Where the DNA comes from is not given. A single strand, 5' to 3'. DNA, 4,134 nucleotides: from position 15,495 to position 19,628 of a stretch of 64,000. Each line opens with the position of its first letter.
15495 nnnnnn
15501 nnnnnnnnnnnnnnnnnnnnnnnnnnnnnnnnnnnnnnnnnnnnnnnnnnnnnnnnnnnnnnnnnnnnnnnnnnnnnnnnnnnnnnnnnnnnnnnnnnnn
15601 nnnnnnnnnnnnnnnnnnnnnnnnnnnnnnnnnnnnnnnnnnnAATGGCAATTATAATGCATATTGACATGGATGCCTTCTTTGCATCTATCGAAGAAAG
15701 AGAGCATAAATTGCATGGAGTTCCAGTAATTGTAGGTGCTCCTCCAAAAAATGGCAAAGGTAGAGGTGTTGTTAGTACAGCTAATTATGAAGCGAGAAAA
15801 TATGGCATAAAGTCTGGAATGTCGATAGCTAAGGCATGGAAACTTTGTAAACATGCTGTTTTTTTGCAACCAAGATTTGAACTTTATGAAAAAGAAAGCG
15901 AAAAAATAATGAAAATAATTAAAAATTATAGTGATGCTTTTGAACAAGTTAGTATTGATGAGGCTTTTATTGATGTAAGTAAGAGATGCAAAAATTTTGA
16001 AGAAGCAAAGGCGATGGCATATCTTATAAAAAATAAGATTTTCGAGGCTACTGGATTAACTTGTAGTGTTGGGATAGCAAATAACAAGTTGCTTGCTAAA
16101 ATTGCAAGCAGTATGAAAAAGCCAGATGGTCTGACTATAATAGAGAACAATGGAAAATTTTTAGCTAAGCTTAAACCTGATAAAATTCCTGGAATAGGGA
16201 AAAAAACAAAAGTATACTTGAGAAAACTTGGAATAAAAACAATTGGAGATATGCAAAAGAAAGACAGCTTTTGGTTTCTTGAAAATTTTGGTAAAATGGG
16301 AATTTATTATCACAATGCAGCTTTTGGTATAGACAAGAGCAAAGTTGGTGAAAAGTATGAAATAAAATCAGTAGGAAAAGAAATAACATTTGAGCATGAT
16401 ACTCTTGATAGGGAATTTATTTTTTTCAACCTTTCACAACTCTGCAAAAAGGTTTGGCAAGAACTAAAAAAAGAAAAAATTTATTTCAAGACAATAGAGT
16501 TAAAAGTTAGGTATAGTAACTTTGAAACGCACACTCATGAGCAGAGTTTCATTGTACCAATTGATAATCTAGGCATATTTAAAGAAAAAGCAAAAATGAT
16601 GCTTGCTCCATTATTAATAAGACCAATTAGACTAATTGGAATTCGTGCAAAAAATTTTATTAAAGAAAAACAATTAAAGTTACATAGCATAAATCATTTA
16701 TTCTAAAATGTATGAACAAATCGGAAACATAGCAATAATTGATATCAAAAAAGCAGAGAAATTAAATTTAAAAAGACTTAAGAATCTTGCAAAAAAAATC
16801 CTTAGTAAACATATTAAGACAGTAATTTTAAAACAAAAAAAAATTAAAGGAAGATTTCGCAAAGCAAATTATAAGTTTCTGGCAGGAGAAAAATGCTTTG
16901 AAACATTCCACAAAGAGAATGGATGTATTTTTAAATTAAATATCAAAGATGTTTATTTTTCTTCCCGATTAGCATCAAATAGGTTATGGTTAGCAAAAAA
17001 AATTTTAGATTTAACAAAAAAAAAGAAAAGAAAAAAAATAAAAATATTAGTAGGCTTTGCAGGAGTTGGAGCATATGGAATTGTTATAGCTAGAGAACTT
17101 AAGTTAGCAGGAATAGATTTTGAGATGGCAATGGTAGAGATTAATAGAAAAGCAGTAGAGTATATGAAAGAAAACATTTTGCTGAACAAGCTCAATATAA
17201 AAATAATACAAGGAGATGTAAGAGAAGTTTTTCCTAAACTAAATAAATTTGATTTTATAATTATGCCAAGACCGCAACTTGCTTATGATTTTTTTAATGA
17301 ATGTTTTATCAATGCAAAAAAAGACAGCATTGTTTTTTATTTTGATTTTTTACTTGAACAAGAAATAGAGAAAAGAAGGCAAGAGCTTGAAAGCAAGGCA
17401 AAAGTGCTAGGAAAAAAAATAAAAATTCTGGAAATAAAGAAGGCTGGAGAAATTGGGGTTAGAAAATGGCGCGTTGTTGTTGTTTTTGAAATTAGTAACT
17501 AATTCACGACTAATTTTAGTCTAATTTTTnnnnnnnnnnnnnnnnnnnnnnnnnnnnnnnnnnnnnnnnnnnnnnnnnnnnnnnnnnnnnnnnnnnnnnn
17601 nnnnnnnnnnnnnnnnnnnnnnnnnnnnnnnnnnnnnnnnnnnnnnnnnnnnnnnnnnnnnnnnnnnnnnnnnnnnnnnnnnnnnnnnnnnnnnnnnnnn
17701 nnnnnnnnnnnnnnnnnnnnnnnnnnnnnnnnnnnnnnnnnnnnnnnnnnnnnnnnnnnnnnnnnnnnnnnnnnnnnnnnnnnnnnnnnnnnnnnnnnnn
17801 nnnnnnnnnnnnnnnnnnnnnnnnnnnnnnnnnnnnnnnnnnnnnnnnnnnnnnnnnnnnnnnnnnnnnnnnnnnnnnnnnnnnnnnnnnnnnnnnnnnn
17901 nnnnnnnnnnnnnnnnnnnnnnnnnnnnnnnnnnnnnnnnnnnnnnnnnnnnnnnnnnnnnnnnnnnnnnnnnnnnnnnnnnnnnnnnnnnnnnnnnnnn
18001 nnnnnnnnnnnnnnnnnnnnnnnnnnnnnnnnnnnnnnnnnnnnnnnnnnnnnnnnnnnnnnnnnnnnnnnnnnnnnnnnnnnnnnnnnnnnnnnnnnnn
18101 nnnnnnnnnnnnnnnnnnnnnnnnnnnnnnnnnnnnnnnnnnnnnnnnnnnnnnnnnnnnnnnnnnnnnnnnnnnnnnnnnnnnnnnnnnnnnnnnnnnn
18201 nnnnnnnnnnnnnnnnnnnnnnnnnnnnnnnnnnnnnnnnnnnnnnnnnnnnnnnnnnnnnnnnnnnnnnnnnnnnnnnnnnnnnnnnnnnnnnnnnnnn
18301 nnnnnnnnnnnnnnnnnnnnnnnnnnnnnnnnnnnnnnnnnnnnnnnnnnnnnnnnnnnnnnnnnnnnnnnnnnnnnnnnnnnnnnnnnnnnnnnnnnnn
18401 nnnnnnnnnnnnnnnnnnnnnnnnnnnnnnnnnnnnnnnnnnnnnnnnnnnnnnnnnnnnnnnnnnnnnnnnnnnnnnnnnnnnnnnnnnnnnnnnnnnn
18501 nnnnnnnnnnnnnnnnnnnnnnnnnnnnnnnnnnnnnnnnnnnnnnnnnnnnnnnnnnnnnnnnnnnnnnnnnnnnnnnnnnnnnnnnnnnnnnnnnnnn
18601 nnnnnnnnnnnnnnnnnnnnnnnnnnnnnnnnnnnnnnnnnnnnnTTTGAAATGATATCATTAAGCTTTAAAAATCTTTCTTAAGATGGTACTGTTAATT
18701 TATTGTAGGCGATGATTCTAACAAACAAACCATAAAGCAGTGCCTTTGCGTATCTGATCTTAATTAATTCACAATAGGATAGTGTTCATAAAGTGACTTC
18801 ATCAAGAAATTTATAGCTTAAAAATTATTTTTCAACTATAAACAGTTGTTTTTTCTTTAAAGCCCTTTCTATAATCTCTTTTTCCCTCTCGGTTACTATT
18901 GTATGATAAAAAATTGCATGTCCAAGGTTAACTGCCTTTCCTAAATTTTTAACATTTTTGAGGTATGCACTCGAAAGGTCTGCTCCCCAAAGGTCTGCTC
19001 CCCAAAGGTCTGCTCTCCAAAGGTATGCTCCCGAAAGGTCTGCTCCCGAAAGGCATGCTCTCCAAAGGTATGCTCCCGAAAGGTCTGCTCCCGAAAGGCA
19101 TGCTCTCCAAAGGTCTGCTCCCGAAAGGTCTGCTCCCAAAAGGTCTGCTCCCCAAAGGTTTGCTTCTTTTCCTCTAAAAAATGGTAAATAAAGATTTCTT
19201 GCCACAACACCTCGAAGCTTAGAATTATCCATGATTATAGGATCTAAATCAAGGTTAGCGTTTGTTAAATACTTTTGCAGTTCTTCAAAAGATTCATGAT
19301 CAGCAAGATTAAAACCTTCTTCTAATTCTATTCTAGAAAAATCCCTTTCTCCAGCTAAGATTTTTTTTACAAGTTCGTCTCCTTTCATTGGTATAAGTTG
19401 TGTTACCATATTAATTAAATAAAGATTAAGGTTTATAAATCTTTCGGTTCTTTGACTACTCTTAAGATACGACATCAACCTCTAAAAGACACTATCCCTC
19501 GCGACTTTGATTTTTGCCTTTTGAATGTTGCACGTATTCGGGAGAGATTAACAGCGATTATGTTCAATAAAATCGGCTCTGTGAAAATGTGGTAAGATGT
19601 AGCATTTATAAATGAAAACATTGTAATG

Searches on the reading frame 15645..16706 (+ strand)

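Call 23: search_protein_families(library=pfam, proteins=[window:15645-16706:+], max_evalue=0.001)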
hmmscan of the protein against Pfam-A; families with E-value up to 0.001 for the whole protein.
window:15645-16706:+ (353 aa): 3 families
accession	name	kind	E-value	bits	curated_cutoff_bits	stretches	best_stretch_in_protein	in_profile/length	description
PF00817.25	IMS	-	1.1e-52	178.3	23.2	1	7-155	1-147/148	impB/mucB/samB family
PF11799.13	IMS_C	-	4e-19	69.5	20.7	1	241-345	2-106/109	impB/mucB/samB family C-terminal domain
PF21999.2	IMS_HHH_1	-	5.9e-05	23.9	27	1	180-230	2-53/53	DNA polymerase-iota, thumb domain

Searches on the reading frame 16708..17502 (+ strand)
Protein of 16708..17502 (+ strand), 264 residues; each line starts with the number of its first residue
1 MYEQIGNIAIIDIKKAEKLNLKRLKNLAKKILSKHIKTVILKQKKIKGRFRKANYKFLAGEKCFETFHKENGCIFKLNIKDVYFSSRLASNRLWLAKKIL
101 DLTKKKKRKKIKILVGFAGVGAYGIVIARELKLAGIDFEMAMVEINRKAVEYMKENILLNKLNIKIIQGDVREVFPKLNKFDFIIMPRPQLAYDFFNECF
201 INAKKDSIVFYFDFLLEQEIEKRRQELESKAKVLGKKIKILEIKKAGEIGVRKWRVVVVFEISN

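Call 23: search_protein_families(library=pfam, proteins=[window:16708-17502:+], max_evalue=0.001)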
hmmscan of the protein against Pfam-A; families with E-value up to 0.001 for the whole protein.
window:16708-17502:+ (264 aa): 7 families
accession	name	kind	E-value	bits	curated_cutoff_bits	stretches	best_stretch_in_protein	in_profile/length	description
PF02475.24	TRM5-TYW2_MTfase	-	2.9e-28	99.3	28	1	66-233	1-158/164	TRM5/TYW2 methyltransferase domain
PF25133.1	TYW2_N_2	-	7.1e-08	32.9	27.7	1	2-62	21-78/79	TYW2 N-terminal domain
PF05175.20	MTS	-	8.9e-06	25.9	23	1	118-186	40-104/170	Methyltransferase small domain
PF02005.22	TRM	-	2.4e-05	24.2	27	1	80-184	18-124/376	N2,N2-dimethylguanosine tRNA methyltransferase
PF13649.12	Methyltransf_25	-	0.00011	23.2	27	1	119-187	7-71/97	Methyltransferase domain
PF03853.21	YjeF_N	-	0.00017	22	24.9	1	96-176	13-94/169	YjeF-related protein N-terminus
PF05185.22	PRMT5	-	0.00047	20.5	22.9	1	98-185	50-139/171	PRMT5 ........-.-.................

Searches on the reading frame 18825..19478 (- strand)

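Call 3: search_protein_families(library=pfam, proteins=[window:18825-19478:-], max_evalue=0.1)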
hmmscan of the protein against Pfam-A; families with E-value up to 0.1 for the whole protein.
window:18825-19478:- (217 aa): 2 families
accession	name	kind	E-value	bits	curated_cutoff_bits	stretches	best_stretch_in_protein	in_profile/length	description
PF00805.28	Pentapeptide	-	5.1e-22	77.5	20.2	2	105-135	10-40/40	Pentapeptide repeats (8 copies)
PF14674.12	FANCI_S1-cap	-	0.032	14.6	28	1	58-77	8-27/53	FANCI solenoid 1 cap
